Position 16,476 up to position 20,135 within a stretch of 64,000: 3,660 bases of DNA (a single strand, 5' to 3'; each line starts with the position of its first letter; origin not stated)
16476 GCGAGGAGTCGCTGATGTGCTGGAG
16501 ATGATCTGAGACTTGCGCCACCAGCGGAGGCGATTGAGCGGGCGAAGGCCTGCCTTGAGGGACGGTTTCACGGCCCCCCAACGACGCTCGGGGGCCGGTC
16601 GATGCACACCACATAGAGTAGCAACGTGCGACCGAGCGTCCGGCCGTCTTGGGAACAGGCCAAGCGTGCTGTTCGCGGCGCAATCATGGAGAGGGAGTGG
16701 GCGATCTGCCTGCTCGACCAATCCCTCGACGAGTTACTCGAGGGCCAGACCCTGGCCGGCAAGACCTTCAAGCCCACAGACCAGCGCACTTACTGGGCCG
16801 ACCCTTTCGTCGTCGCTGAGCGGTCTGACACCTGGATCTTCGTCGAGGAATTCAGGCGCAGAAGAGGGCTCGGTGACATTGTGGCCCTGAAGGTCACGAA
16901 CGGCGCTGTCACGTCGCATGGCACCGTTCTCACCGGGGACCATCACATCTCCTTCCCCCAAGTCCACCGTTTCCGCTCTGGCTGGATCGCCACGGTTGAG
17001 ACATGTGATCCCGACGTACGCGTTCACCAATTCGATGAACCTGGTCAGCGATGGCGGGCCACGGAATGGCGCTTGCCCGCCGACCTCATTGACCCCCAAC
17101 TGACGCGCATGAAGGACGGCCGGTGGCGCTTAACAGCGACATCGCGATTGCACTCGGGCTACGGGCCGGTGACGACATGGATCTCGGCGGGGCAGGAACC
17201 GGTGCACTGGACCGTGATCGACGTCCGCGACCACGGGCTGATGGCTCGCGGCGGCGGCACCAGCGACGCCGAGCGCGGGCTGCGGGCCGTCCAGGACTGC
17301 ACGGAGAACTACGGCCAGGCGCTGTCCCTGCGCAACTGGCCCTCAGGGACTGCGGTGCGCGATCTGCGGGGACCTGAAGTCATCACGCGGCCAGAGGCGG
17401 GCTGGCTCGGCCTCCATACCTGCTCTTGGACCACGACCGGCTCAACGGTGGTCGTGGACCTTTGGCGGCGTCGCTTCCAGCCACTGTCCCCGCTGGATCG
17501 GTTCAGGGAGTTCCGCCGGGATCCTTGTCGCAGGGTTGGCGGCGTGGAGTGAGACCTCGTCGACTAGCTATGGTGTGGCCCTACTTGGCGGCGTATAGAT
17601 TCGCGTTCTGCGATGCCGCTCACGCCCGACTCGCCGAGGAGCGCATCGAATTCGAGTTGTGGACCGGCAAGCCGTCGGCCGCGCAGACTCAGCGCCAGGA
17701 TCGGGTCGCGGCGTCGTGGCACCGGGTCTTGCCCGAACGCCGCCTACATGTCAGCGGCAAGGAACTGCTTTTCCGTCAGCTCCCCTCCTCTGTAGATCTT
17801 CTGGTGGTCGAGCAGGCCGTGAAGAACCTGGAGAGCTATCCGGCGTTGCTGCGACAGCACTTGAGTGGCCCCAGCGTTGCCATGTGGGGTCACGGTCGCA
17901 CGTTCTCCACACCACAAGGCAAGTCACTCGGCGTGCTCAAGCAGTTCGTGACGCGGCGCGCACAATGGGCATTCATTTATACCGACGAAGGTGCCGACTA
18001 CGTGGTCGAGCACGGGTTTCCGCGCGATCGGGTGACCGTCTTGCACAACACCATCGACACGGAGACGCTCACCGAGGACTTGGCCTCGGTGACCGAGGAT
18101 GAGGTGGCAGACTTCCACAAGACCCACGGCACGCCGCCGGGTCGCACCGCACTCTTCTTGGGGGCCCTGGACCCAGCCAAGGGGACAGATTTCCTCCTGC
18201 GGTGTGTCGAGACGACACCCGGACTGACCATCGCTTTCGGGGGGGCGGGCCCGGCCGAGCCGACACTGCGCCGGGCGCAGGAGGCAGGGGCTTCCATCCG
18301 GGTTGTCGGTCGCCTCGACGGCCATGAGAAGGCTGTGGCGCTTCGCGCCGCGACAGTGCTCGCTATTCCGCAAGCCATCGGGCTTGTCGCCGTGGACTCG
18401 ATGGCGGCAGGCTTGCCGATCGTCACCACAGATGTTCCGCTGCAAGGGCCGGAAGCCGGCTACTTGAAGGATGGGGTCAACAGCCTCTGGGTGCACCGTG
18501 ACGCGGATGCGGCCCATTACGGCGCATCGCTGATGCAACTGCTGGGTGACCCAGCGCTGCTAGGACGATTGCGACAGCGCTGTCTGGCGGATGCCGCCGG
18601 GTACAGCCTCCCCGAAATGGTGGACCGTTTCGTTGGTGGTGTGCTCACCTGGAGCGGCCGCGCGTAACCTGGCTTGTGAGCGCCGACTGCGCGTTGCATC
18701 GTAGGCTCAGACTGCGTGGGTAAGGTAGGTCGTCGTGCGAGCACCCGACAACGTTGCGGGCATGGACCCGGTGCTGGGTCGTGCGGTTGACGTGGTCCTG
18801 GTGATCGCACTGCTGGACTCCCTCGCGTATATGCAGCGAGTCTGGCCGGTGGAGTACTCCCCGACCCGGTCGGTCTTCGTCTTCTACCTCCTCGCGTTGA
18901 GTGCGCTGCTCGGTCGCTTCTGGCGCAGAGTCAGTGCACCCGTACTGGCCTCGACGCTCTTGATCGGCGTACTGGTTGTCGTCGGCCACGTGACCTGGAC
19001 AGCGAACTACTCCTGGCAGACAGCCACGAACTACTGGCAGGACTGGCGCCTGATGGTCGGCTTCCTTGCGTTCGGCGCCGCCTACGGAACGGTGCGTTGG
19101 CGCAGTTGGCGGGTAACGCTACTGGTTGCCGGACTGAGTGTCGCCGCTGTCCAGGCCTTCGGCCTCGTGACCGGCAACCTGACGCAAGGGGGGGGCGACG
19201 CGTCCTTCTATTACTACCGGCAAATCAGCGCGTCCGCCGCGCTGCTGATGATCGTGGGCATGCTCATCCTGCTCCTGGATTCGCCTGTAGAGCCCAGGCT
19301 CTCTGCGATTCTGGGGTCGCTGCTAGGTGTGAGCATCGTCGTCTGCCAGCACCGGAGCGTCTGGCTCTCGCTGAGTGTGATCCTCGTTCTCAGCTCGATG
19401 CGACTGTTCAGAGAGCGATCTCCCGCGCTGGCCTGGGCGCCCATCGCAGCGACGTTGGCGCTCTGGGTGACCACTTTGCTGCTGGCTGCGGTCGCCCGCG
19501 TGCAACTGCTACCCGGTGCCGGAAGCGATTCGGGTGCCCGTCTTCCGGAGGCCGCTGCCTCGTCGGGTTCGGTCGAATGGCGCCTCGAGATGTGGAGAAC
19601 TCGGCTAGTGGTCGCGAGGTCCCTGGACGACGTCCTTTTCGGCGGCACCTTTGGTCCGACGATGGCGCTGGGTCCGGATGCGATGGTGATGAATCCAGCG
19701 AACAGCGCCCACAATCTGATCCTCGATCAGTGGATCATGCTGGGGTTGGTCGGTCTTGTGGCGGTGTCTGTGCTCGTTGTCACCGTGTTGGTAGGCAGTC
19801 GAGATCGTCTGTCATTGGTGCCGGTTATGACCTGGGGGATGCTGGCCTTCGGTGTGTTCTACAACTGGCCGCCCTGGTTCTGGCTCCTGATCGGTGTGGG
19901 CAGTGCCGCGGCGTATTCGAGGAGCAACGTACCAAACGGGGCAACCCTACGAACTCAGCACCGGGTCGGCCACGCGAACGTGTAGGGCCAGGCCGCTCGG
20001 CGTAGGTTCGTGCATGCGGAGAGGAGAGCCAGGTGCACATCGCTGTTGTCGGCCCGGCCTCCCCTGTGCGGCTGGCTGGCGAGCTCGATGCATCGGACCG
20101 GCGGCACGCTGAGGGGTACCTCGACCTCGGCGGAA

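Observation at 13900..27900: Lower-GC core of a Wzx/Wzy-type glycan locus with an unusual sugar and modification repertoire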

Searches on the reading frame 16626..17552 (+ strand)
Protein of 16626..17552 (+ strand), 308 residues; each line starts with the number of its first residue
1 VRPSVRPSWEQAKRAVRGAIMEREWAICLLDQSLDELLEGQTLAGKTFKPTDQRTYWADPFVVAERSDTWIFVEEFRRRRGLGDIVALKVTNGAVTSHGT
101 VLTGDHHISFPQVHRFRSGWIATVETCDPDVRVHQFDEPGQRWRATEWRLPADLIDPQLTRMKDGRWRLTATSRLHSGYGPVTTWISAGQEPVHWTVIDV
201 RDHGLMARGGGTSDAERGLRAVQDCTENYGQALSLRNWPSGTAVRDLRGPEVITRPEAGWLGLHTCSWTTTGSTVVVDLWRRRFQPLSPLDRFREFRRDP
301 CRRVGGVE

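Call 5: search_protein_families(library=pfam, proteins=[window:16626-17552:+], max_evalue=0.01)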
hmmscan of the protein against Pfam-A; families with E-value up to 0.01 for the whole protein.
window:16626-17552:+ (308 aa): 1 family
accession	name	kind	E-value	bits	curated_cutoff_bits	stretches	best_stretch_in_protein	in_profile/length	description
PF24793.1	GINT1_N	-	2.2e-06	27.3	27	1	55-234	58-248/304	Glucosamine inositolphosphorylceramide transferase 1, N-terminal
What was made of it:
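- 16686..17552 (+): GINT1_N-like beta-propeller protein, which probably partners with the adjacent GT4b. Pfam GINT1_N 27.3 bits (call 5).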

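Call 24: search_protein_families(library=ncbifam, proteins=[window:16626-17552:+], max_evalue=0.001)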
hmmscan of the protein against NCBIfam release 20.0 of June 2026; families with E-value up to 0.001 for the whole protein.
window:16626-17552:+ (308 aa): 0 families

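Call 43: find_homologous_proteins(query=window:16686-17552:+, max_evalue=0.001)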
Query window:16686-17552:+ (288 aa): 7 proteins with E <= 0.001 among 1077 candidates.
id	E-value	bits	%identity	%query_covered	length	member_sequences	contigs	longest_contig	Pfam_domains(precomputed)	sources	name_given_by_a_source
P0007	1.0e-192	657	97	100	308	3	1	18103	PF24793.2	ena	-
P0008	7.2e-113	395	60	99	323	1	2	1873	-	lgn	-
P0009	2.2e-106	374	59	97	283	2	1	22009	-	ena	-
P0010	1.9e-58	216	43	96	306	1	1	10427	-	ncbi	-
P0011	2.5e-25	107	35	95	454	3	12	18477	-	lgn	-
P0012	4.4e-7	47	26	78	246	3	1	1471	PF24793.2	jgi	jgi:hypothetical protein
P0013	7.0e-7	47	25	80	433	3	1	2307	PF24793.2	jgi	jgi:hypothetical protein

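Call 54: search_protein_representatives(protein=window:16686-17552:+)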
Query: 288 residues. Proteins with E-value up to 0.001 (for the whole library): 1196; up to 1e-10: 64; up to 1e-30: 19. The best 150 are listed.
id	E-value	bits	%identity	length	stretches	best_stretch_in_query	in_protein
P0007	3.2e-193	657.1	97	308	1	1-288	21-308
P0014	9.8e-72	258.1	45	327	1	2-283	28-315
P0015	1.1e-55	205.4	40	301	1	2-278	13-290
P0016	2.5e-50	187.8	41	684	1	2-278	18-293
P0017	1.3e-48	182.2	44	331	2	2-140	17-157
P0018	1.3e-41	159.1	39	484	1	3-276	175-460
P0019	1.9e-40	155.4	41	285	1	28-265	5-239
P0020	1.7e-39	152.2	41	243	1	46-282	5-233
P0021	9.0e-38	146.5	36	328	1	3-278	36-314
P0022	4.3e-36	141.0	36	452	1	3-277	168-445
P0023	6.1e-35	137.2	38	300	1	3-277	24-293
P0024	1.5e-34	136.0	38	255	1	46-278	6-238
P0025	2.1e-34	135.5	35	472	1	2-277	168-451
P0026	3.0e-34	135.0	38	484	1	3-282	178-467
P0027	4.4e-34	134.4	39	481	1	3-265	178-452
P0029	2.1e-32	128.9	42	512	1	35-276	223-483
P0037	1.9e-27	112.6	37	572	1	33-278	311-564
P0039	5.1e-27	111.2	37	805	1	35-277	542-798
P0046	3.5e-23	98.6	39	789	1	34-263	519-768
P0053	2.5e-13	66.3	31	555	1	2-268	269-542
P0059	6.0e-12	61.7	27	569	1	23-262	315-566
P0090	1.3e-09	54.1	27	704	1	5-253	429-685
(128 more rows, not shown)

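Call 55: search_protein_families(library=pfam, proteins=[P0016, P0018, P0022, P0029, P0037, P0039, P0046, P0053, P0059, P0090], max_evalue=0.001)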
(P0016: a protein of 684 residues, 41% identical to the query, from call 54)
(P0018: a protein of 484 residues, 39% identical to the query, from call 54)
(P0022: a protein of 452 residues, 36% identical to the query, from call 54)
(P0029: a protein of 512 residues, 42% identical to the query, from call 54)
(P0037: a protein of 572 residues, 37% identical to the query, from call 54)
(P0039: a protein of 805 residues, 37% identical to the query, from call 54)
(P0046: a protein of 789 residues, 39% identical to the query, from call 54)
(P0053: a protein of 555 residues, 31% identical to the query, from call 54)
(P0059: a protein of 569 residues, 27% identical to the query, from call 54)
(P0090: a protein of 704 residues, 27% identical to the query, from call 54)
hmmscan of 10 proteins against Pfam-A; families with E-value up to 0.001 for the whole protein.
P0016 (684 aa): 3 families
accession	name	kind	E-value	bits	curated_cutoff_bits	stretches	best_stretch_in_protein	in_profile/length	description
PF13692.12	Glyco_trans_1_4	-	1e-13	52.2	27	1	509-645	3-141/142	Glycosyl transferases group 1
PF13439.12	Glyco_transf_4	-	1.1e-08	35.7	28.5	1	329-480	11-168/170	Glycosyltransferase Family 4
PF00534.26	Glycos_transf_1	-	1.3e-07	31.8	26.4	1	510-655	18-167/172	Glycosyl transferases group 1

P0018 (484 aa): 0 families

P0022 (452 aa): 0 families

P0029 (512 aa): 0 families

P0037 (572 aa): 0 families

P0039 (805 aa): 1 family
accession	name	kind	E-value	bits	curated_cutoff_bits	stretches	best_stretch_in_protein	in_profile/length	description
PF00535.33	Glycos_transf_2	-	1.7e-13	51.3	23.3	1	16-176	3-164/168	Glycosyl transferase family 2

P0046 (789 aa): 3 families
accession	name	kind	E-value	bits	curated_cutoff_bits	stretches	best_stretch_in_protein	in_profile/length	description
PF00535.33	Glycos_transf_2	-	4.5e-15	56.4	23.3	1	8-154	2-148/168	Glycosyl transferase family 2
PF13641.12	Glyco_tranf_2_3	-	1.7e-05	25.4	27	1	6-204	3-208/230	Glycosyltransferase like family 2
PF24793.1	GINT1_N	-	6.6e-05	22.5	27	0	517-585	55-125/304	Glucosamine inositolphosphorylceramide transferase 1, N-terminal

P0053 (555 aa): 1 family
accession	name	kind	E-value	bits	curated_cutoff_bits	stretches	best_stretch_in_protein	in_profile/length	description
PF24793.1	GINT1_N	-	1.1e-30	107.2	27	1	305-502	59-263/304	Glucosamine inositolphosphorylceramide transferase 1, N-terminal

P0059 (569 aa): 1 family
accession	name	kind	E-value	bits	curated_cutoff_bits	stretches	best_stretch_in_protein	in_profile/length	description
PF24793.1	GINT1_N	-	8.4e-39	133.8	27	1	326-532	58-264/304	Glucosamine inositolphosphorylceramide transferase 1, N-terminal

P0090 (704 aa): 2 families
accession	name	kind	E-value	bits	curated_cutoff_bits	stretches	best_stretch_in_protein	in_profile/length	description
PF24793.1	GINT1_N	-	6.1e-27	94.9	27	1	460-662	57-264/304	Glucosamine inositolphosphorylceramide transferase 1, N-terminal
PF00733.27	Asn_synthase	-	4.5e-22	79.6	21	1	1-106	246-353/354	Asparagine synthase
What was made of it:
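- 16686..17552 (+): Relatives are fused to GT4 or GT2 (calls 54, 55).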

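Call 62: predict_structure(alignment_id=A3)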
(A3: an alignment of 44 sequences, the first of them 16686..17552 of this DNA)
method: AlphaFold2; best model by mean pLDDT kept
length: 288 residues; sequences in the alignment: 44
mean_pLDDT: 92.7   pTM: 0.92
mean pLDDT of the five models: 92.7, 92.6, 92.1, 91.8, 91.6
residues with pLDDT >= 90: 235; 70-90: 41; 50-70: 7; < 50: 5
segments of 3 or more residues with pLDDT < 50: 284-288
pLDDT, mean of each block of 10 residues (from residue 1): 94 97 96 96 94 95 97 96 97 97 96 98 98 96 97 82 97 97 93 97 90 96 95 80 97 97 89 77 50
secondary structure, 60 per line:
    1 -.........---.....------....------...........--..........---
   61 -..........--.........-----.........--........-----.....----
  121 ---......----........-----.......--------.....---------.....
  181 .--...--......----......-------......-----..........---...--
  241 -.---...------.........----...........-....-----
elements in order: E2-10 H14-18 E25-28 E35-45 E48-57 E62-71 E74-82 E88-96 E99-106 E112-116 E124-129 E134-141 E147-153 E162-166 E176-181 E189-194 E199-204 E212-217 E223-228 H229-232 E246-248 E255-263 H268-278 H280-283
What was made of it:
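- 16686..17552 (+): The AF2 model has pLDDT 92.7 (call 62).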

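Call 65: fold_search(model_id=the predicted structure, library=pdb)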
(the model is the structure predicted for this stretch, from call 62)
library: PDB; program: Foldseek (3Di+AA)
matches with E <= 10: 1530; with E <= 0.001: 176
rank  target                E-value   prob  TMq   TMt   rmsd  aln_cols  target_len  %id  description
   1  1eur                  6.4e-07  1.00  0.46  0.38   8.0       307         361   13  SIALIDASE (released 1997-01-11)
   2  2bzd_C                1.9e-06  1.00  0.46  0.25   8.6       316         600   13  Galactose recognition by the carbohydrate-binding module of a bacterial sialidase. (released 2005-08-19)
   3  1eus                  3.2e-06  1.00  0.44  0.37   9.1       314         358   12  SIALIDASE COMPLEXED WITH 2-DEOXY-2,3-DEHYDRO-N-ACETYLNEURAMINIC ACID (released 1997-01-11)
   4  2ber                  4.3e-06  1.00  0.44  0.24  10.7       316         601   14  Y370G Active Site Mutant of the Sialidase from Micromonospora viridifaciens in complex with beta-Neu5Ac (sialic acid). (released 2005-04-04)
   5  4j9t                  7.2e-06  1.00  0.46  0.39   7.9       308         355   12  Crystal structure of a putative, de novo designed unnatural amino acid dependent metalloprotein, northeast structural ge (released 2013-03-27)
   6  1wcq_A                7.2e-06  1.00  0.46  0.26   8.2       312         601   12  Mutagenesis of the Nucleophilic Tyrosine in a Bacterial Sialidase to Phenylalanine. (released 2005-10-12)
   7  4n2z_A                8.8e-06  1.00  0.54  0.50   8.0       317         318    8  Crystal Structure of the alpha-L-arabinofuranosidase PaAbf62A from Podospora anserina in complex with cellotriose (released 2014-01-15)
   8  9d8p_A                9.3e-06  1.00  0.44  0.37  14.2       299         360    9  Focused map of Cryo-EM structure of Ubiquitin C-degron bound to KLHDC10-EloB/C (released 2024-11-20)
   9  9nxj_A                1.3e-05  1.00  0.53  0.47   6.0       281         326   14  The GH43 domain of an alpha-l-arabinofuranosidase (AtAbf43C_GH43) from Acetivibrio thermocellus DSM1313 (released 2025-08-20)
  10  2bzd_A                1.3e-05  1.00  0.48  0.27   7.9       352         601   12  Galactose recognition by the carbohydrate-binding module of a bacterial sialidase. (released 2005-08-19)
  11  4qqs_B                1.4e-05  1.00  0.51  0.48   8.4       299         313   13  Crystal structure of a thermostable family-43 glycoside hydrolase (released 2015-03-11)
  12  4qqs_A                1.8e-05  1.00  0.53  0.49   8.0       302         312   12  Crystal structure of a thermostable family-43 glycoside hydrolase (released 2015-03-11)
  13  4nov                  1.8e-05  1.00  0.50  0.47   7.4       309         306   12  Xsa43E, a GH43 family enzyme from Butyrivibrio proteoclasticus (released 2014-10-08)
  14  5b6s_A                2.1e-05  1.00  0.55  0.51   7.6       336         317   10  Catalytic domain of Coprinopsis cinerea GH62 alpha-L-arabinofuranosidase (released 2016-09-07)
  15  4n4b                  2.1e-05  1.00  0.54  0.50   7.5       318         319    8  Crystal Structure of the alpha-L-arabinofuranosidase PaAbf62A from Podospora anserina (released 2014-01-15)
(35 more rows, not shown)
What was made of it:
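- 16686..17552 (+): The fold is a glycosidase-like propeller (call 65).
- Propeller fold of the unknown protein, and its fusion to GT4 and GT2 in relatives (calls 54, 55, 62, 65).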

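Call 72: find_encoding_contigs(protein=P0007, flank=10000, max_places=2)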
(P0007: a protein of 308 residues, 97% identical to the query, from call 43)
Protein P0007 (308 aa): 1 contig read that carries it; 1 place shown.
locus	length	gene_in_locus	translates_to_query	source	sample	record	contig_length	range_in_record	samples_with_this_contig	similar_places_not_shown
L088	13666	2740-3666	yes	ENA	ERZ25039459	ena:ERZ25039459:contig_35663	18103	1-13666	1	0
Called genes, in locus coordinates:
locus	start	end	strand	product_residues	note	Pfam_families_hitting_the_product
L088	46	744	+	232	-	PF05050:Methyltransf_21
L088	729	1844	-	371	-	PF13439:Glyco_transf_4, PF13579:Glyco_trans_4_4, PF00534:Glycos_transf_1, PF13692:Glyco_trans_1_4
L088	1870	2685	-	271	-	PF13578:Methyltransf_24 (weak)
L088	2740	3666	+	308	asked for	PF24793:GINT1_N (weak)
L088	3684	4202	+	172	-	PF13439:Glyco_transf_4 (faint)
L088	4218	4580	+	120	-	-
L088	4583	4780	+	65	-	-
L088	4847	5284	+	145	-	-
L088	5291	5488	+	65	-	-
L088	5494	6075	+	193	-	-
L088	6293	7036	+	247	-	-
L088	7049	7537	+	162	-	PF01943:Polysacc_synt, PF13440:Polysacc_synt_3 (weak)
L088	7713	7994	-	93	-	-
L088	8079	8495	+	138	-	-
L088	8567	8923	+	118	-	PF04991:LicD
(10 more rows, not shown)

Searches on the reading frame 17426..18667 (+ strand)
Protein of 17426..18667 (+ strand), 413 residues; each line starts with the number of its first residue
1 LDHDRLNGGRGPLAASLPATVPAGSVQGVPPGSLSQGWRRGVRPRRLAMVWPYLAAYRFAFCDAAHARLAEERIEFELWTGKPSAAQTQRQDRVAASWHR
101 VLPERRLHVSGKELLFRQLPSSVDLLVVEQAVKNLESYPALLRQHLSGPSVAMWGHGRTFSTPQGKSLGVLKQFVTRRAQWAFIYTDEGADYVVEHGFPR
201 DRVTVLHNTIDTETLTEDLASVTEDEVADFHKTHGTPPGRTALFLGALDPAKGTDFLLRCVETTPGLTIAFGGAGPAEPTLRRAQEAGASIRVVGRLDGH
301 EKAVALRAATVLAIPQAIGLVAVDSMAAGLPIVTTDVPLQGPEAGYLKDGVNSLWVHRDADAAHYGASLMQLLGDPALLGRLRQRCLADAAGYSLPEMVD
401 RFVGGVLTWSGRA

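Call 5: search_protein_families(library=pfam, proteins=[window:17426-18667:+], max_evalue=0.01)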
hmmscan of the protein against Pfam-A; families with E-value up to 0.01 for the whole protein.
window:17426-18667:+ (413 aa): 4 families
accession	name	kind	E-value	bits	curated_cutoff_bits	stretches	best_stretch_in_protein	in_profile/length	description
PF13692.12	Glyco_trans_1_4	-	1.3e-14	55.1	27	1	240-374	2-141/142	Glycosyl transferases group 1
PF00534.26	Glycos_transf_1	-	6e-12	45.9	26.4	1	239-384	15-167/172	Glycosyl transferases group 1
PF13439.12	Glyco_transf_4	-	0.0001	22.8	28.5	1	68-213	14-169/170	Glycosyltransferase Family 4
PF13579.12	Glyco_trans_4_4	-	0.0024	18.6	29.7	1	67-208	12-157/158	Glycosyl transferase 4-like domain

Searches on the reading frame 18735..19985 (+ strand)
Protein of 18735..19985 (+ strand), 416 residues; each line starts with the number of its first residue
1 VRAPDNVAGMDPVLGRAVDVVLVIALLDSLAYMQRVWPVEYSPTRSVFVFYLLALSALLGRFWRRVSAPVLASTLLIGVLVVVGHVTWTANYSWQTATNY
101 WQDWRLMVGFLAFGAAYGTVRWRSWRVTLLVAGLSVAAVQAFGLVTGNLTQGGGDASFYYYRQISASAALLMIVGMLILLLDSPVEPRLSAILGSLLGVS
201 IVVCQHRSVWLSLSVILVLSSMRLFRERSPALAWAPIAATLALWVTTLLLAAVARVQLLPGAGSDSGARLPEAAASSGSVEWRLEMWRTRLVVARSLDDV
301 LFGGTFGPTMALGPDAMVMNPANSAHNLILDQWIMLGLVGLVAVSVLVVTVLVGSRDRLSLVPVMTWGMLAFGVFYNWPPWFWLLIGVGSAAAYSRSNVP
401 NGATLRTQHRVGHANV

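Call 6: search_protein_families(library=pfam, proteins=[window:18735-19985:+], max_evalue=0.01)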
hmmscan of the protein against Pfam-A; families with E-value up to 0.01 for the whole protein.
window:18735-19985:+ (416 aa): 1 family
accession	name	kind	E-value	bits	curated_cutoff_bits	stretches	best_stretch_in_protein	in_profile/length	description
PF04932.20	Wzy_C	-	4.5e-08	33.4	31.7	1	196-343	5-147/149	O-Antigen ligase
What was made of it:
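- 18735..19985 (+): Wzy_C-domain polymerase candidate (Wzy1). The left recombination breakpoint, at about 19111, lies inside this gene. Pfam Wzy_C (call 6).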

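Call 31: find_related_loci(query=window:18735-19985:+, collection=metagenome_contigs, flank=10000)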
Query window:18735-19985:+ (416 aa) in metagenome_contigs; peptide patterns used: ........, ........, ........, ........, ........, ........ (x = any residue, [..] = any of these).
245 stretches matched a pattern; 1 encode a relative of the query (tblastn E <= 1e-3); 1 distinct loci.
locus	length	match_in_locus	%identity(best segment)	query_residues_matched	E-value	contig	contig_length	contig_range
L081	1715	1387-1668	38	206-297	3e-7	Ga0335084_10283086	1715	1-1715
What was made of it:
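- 18735..19985 (+): There is no close relative in JGI metagenomes (call 31).
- Tried and rejected: Wzy1 has only one 38%-identical fragment in JGI metagenomes (call 31).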
